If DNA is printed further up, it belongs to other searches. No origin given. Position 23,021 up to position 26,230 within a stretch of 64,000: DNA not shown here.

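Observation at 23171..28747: Methyltransferase fusion with non-canonical nuclease-like N-terminus, paired with a 746-aa protein carrying a Lys-less Mrr-like motif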

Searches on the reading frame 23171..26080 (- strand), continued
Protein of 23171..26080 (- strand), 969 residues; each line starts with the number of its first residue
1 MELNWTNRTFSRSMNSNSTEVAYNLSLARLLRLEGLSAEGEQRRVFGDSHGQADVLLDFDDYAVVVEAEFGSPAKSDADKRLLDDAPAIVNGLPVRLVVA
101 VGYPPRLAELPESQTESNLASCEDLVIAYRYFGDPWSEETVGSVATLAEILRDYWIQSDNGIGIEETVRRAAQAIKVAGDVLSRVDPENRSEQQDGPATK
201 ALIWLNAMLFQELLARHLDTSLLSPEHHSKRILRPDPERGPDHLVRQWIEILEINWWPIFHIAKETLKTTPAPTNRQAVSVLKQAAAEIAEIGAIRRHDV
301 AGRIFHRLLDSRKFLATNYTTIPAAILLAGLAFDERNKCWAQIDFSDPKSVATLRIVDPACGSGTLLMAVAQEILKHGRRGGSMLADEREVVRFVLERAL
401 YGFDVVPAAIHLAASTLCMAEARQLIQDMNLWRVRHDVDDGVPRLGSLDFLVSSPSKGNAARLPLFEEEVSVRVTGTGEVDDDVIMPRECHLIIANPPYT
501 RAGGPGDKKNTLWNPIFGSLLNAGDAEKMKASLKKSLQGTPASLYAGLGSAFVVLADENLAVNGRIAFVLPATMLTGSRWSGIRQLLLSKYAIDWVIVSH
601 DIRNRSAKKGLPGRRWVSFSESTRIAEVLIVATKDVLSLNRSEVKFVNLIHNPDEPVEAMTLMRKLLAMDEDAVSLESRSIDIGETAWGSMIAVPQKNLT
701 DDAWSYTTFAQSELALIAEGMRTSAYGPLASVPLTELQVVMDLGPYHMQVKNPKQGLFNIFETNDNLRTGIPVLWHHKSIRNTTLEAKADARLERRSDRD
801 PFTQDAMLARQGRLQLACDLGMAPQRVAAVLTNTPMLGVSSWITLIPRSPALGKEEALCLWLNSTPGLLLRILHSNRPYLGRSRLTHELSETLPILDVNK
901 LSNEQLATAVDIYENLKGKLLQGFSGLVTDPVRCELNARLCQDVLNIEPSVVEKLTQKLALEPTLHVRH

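Call 38: search_solved_structures(query=A2, max_evalue=1, show_alignments=2)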
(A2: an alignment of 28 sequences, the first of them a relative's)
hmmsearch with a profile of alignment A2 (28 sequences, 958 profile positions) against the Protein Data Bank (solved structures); distinct sequences matched with E-value up to 1: 10.
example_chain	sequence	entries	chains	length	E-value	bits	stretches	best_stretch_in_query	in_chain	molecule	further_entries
8c45_A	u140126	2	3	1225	0.00048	21.5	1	338-407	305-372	site-specific DNA-methyltransferase (adenine-specific)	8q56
7qw5_A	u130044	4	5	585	0.0011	20.3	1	329-356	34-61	Modification methylase BseCI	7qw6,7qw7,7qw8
9ewz_C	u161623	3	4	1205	0.0032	18.8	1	338-402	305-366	Adenine-specific methyltransferase BrxX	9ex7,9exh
8zek_A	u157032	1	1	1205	0.0032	18.7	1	338-402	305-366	site-specific DNA-methyltransferase (adenine-specific)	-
2okc_A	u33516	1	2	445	0.033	15.4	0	342-403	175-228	Type I restriction enzyme StySJI M protein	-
8w0p_A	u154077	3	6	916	0.039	15.2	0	342-379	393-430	RM.BsaXI | site-specific DNA-methyltransferase (adenine-specific)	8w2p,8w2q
7vru_A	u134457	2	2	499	0.061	14.5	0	547-585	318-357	Site-specific DNA-methyltransferase (adenine-specific)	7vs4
7kl9_E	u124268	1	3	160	0.083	14.1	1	123-185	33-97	CTC-445.2 inhibitor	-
7bst_D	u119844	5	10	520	0.1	13.8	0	539-585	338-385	Type I restriction enzyme EcoR124II M protein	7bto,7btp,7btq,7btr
8bby_A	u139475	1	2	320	0.79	10.8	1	400-450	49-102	S-layer protein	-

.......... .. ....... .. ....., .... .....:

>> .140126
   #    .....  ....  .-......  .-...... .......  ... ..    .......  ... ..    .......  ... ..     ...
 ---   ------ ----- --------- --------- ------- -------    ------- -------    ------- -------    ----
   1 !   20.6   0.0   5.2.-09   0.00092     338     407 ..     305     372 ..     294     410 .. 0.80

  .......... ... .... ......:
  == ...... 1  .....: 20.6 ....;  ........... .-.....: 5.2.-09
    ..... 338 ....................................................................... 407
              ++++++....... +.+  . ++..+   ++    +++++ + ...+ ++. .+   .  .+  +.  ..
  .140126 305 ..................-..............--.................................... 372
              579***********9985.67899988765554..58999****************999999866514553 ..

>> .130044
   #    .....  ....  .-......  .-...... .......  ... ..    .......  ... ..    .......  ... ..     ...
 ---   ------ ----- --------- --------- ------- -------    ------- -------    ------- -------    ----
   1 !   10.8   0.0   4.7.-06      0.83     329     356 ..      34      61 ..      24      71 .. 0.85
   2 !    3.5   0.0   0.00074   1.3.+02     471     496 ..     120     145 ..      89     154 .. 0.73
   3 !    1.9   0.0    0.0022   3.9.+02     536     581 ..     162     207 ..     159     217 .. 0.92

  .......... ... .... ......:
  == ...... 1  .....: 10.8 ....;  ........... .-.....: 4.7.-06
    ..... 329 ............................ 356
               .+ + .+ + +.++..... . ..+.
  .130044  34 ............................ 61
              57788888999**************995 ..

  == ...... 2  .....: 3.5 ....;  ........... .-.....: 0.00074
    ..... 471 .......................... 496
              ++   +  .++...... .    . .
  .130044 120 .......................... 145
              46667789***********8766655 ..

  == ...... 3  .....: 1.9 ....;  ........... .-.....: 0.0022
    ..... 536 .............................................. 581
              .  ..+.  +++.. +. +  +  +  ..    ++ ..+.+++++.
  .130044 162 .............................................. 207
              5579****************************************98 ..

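Call 43: predict_structure(alignment_id=A2)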
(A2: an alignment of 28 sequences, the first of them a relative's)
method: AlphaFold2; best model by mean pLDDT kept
length: 969 residues; sequences in the alignment: 28
mean_pLDDT: 76.7   pTM: 0.82
mean pLDDT of the five models: 76.7, 75.3, 72.1, 68.8, 68.7
residues with pLDDT >= 90: 294; 70-90: 390; 50-70: 156; < 50: 129
segments of 3 or more residues with pLDDT < 50: 1-16, 158-161, 188-195, 298-301, 308-317, 464-468, 500-520, 543-546, 605-617, 747-751, 768-781, 820-827, 837-840, 878-883, 967-969
pLDDT, mean of each block of 10 residues (from residue 1): 27 45 93 91 78 86 89 89 80 86 91 90 93 88 92 67 65 85 64 56 87 87 83 88 93 88 87 88 89 55 50 49 89 93 90 91 81 87 71 91 75 78 82 69 69 73 51 83 85 80 35 43 65 67 55 90 93 73 91 93 49 48 70 92 93 82 94 91 90 94 86 91 79 91 62 58 57 44 54 66 70 69 51 56 80 93 89 62 56 91 96 87 72 92 92 90 58
secondary structure, 60 per line:
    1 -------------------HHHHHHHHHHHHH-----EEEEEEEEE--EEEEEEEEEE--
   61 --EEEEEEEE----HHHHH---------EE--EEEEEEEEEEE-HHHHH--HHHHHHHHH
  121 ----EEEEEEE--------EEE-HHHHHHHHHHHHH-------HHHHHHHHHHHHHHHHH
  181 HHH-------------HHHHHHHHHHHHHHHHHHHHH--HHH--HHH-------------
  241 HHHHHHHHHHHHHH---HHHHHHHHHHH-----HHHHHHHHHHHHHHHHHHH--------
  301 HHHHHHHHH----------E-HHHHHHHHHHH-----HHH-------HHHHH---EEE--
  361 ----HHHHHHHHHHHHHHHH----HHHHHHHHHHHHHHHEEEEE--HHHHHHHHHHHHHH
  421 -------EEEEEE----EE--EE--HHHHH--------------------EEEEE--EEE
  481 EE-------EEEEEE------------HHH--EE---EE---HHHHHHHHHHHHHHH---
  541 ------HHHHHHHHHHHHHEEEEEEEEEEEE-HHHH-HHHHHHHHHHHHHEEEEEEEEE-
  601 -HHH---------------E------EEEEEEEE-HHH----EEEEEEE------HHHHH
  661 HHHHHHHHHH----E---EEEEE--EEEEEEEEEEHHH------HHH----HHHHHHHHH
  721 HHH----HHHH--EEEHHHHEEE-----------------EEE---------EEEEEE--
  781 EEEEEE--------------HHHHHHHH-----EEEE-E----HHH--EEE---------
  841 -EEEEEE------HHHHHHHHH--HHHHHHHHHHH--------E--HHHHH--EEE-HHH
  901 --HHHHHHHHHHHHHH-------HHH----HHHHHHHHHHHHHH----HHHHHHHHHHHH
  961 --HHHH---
elements in order (helices of 4 or more, strands of 3 or more residues): H20-32 E38-46 E49-58 E63-70 H75-79 E93-103 H105-109 H112-120 E125-131 E140-142 H144-156 H164-183 H197-217 H241-254 H258-268 H274-292 H301-309 H322-332 H348-352 E356-358 H365-380 H385-399 E400-404 H407-420 E428-433 H446-450 E471-475 E478-482 E490-495 H523-537 H547-559 E560-571 H573-576 H578-590 E591-599 E627-634 E643-649 H656-670 E679-683 E686-695 H712-723 H728-731 E734-736 H737-740 E741-743 E761-763 E773-778 E781-786 H801-808 E814-817 E829-831 E842-847 H854-862 H865-875 H887-891 E894-896 H903-916 H931-944 H949-960 H963-966

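Call 59: search_protein_families(library=phrogs, proteins=[window:23171-26080:-], max_evalue=0.01)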
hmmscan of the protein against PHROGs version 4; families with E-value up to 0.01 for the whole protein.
window:23171-26080:- (969 aa): 1 family
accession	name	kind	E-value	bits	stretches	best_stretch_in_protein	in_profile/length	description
phrog_2713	-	unknown function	2.2e-07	31.3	0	354-393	214-239/520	-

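Call 87: search_protein_families(library=padloc, proteins=[L032:3741-7895:-], max_evalue=0.001)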
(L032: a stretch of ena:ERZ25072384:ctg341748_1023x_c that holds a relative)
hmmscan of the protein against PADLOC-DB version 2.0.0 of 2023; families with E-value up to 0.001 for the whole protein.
L032:3741-7895:- (1384 aa): 36 families (the best 25 are shown)
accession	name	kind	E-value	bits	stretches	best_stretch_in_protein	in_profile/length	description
PDLC02850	DpdE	-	2e-192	640.1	1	603-1379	493-1260/1282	DpdE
PDLC02849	DpdE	-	3.5e-183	609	1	623-1380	112-852/857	DpdE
PDLC02845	DpdE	-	9e-151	502.1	1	460-1379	423-1291/1293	DpdE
PDLC02842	DpdE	-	2.3e-134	447.5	1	895-1368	678-1159/1176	DpdE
PDLC02848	DpdE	-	6.8e-124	412.7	1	603-1248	45-681/856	DpdE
PDLC00633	ZorD1|ZorD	-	7.5e-114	379.7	1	799-1360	323-884/908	"SWI2/SNF2 helicase, Mrr-like nuclease"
PDLC02851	DpdE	-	6.7e-113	376.4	1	890-1366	570-1040/1055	DpdE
PDLC00629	ZorD1|ZorD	-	5.7e-102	340.3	1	903-1362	468-956/1012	"SWI2/SNF2 helicase, Mrr-like nuclease"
PDLC00632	ZorD1|ZorD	-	4e-98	327.7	2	1012-1365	717-1084/1101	"SWI2/SNF2 helicase, Mrr-like nuclease"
PDLC00634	ZorD1|ZorD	-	3.2e-93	311.3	1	844-1366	414-974/1208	"SWI2/SNF2 helicase, Mrr-like nuclease"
PDLC00631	ZorD1|ZorD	-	6.9e-87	290.3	1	914-1361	436-910/1071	"SWI2/SNF2 helicase, Mrr-like nuclease"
PDLC00628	ZorD1|ZorD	-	1.6e-71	239.3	1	903-1348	498-952/1171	"SWI2/SNF2 helicase, Mrr-like nuclease"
PDLC00627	ZorD1|ZorD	-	3.7e-70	235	2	1010-1335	606-959/1006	"SWI2/SNF2 helicase, Mrr-like nuclease"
PDLC02854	DpdE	-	3.7e-62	208.5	2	1013-1361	704-1062/1083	DpdE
PDLC00630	ZorD1|ZorD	-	7.2e-44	148.5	1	1010-1351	267-634/817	"SWI2/SNF2 helicase, Mrr-like nuclease"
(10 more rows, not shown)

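Call 89: find_encoding_contigs(protein=P0122, flank=8000, max_places=2)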
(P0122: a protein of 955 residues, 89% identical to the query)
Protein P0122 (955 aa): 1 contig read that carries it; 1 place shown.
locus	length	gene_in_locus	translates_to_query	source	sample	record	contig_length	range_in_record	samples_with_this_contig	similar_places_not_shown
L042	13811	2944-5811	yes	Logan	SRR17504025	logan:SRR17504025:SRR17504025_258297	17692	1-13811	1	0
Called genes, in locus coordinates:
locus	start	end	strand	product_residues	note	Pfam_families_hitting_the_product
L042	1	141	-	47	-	?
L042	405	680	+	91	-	-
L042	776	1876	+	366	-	PF03235:GmrSD_N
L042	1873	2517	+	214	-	PF18737:HEPN_MAE_28990, PF18735:HEPN_RiboL-PSP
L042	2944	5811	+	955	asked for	PF02384:N6_Mtase (faint)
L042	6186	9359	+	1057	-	PF13289:SIR2_2 (weak)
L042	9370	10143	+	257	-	PF08878:HamA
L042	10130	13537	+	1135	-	PF00270:DEAD, PF04851:ResIII (weak)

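Call 90: find_encoding_contigs(protein=P0123, flank=8000, max_places=2)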
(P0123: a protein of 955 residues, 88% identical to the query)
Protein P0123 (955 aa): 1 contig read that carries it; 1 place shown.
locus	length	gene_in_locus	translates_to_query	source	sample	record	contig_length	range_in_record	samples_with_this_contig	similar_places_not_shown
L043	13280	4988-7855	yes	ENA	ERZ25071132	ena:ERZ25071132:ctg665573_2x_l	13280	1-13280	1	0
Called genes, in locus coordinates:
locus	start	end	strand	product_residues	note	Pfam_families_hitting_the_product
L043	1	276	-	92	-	?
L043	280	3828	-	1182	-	PF18731:HEPN_Swt1, PF04851:ResIII, PF00176:SNF2-rel_dom, PF00271:Helicase_C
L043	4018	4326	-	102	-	-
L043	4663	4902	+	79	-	PF13683:rve_3, PF13333:rve_2 (weak)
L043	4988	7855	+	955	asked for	PF02384:N6_Mtase (faint)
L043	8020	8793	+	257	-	PF08878:HamA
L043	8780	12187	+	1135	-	PF00270:DEAD, PF04851:ResIII (weak)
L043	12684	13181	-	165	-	-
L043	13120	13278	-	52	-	?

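Call 98: search_dna_similar(query=window:23171-26041:-, collection=plasmids, mode=protein, max_rows=15)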
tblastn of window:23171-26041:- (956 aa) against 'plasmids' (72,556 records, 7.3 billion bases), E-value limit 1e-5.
Records with a match: 10; places in all: 10; records where one place covers at least 80% of the query: 3.
Best place of each record, by identity: <60% 10.
By first word of the organism name: Dinoroseobacter 3; Thermus 2; Sulfuricystis 1; Aminobacter 1; Nitrosospira 1; Methanothermobacter 1; Halorussus 1.
By predicted mobility (MOB-suite, as given by PLSDB): non-mobilizable 8; mobilizable 2.
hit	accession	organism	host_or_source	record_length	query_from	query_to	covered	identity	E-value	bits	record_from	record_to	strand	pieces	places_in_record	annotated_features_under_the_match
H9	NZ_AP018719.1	Sulfuricystis multivorans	-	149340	37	952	96%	29.8%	9e-73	271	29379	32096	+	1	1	hypothetical protein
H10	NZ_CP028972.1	Aminobacter sp. MSH1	Soil,Dichlobenil-treated soil sampled ...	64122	37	952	96%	28.7%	5e-73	271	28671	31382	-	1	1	N-6 DNA methylase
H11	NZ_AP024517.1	Nitrosospira sp. NRS527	Oryza sativa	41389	85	952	91%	28.6%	3e-69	260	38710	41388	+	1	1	none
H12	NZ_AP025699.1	Methanothermobacter tenebrarum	-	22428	34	649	64%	22.7%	7e-19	100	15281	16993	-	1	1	N-6 DNA methylase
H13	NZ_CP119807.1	Halorussus lipolyticus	cell culture,coastal saline-alkali land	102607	175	621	47%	25.1%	2e-18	99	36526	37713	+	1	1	N-6 DNA methylase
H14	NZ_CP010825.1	Thermus aquaticus Y51MC23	-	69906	336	576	25%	29.1%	2e-9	70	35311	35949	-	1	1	N-6 DNA methylase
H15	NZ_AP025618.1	Thermus thermophilus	-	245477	336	576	25%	29.1%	7e-9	68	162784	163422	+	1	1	N-6 DNA methylase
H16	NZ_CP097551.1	Dinoroseobacter shibae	Alexandrium ostenfeldii,pure culture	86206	707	939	24%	27.4%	4e-12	78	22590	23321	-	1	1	hypothetical protein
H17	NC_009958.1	Dinoroseobacter shibae DFL 12 = DSM 16493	-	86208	707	939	24%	27.4%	4e-12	78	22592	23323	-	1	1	hypothetical protein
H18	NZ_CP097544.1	Dinoroseobacter shibae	Prorocentrum lima,pure culture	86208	707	939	24%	27.4%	4e-12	78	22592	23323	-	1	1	hypothetical protein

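Call 99: get_annotated_region(hit=H10, flank=5000)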
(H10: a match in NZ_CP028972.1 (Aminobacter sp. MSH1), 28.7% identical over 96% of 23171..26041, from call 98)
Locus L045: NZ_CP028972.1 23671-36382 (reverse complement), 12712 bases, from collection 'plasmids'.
description: Aminobacter sp. MSH1 plasmid pUSP4, complete sequence
organism: Aminobacter sp. MSH1 (NCBI taxid 374606)
taxonomy: Bacteria; Pseudomonadota; Alphaproteobacteria; Hyphomicrobiales; Phyllobacteriaceae; Aminobacter; Aminobacter sp. MSH1
host: -; source: Soil,Dichlobenil-treated soil sampled from the courtyard of a former plant nursery located above a ...; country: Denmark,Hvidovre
typing (MOB-suite, as given by PLSDB): mobilizable; relaxase MOBP
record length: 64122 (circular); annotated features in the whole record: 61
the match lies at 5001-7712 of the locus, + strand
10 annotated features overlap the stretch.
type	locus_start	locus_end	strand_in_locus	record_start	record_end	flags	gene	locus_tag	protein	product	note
CDS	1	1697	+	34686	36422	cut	-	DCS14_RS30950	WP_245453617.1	hybrid sensor histidine kinase/response regulator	-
CDS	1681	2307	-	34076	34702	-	-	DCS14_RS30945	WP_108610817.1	response regulator transcription factor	GO:0000160 - phosphorelay signal transduction system [Evidence IEA]; GO:0006355 - regulation of DNA-templated ...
CDS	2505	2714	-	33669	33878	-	-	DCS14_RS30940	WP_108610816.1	hypothetical protein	-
CDS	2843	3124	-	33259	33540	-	-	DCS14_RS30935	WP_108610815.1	hypothetical protein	-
CDS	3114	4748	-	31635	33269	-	-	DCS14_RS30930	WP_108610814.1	DUF5710 domain-containing protein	-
CDS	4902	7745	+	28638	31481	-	-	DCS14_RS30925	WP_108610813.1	N-6 DNA methylase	GO:0006306 - DNA methylation [Evidence IEA]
CDS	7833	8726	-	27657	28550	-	-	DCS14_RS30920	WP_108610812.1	zincin-like metallopeptidase domain-containing protein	-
CDS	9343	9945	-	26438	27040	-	-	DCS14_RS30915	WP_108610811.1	methyltransferase type 11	-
CDS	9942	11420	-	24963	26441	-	-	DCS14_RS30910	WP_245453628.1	DUF3560 domain-containing protein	-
CDS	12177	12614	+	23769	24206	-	-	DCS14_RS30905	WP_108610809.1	hypothetical protein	-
